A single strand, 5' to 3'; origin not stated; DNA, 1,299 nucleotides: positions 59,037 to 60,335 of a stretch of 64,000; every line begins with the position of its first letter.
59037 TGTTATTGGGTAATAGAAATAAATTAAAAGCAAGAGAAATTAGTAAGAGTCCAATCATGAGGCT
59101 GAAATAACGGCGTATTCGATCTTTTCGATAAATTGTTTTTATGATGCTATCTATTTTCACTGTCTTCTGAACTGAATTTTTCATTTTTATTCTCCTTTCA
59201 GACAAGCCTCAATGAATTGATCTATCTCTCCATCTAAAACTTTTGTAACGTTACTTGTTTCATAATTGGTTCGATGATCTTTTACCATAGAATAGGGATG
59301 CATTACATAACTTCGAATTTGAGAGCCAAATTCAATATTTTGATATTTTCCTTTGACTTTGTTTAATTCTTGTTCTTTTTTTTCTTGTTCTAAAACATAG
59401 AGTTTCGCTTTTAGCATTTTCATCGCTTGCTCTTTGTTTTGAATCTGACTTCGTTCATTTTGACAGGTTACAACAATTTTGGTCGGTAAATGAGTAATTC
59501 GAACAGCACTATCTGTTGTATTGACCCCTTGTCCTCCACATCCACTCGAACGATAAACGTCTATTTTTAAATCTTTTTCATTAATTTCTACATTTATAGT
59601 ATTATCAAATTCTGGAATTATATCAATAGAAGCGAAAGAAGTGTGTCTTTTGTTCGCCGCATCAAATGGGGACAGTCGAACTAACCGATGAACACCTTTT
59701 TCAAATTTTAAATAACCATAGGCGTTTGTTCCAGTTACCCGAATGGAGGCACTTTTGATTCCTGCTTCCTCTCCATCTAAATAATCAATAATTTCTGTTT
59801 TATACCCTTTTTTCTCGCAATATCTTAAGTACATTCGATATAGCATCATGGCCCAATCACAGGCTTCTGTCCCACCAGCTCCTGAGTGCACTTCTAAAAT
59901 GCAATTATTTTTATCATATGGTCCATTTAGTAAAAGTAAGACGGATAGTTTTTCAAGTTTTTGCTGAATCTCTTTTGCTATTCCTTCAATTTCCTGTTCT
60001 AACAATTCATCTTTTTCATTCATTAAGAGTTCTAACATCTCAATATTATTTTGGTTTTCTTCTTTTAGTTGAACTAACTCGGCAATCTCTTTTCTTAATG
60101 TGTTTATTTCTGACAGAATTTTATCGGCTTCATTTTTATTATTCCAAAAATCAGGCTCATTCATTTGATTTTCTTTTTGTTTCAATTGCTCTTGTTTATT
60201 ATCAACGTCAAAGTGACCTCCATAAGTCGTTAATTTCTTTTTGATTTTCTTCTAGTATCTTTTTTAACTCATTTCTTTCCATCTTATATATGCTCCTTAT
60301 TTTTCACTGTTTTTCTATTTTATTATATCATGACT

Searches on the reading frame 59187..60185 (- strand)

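Call 5: search_protein_families(library=pfam, proteins=[window:59187-60185:-], max_evalue=0.01)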
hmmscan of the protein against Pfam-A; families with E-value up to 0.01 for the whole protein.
window:59187-60185:- (332 aa): 2 families
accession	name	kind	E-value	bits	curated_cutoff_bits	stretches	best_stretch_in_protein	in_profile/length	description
PF03462.23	PCRF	-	6e-60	202.8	24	1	2-187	6-194/194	PCRF domain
PF00472.26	RF-1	-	1.8e-42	144.4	35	1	196-305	2-116/116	RF-1 domain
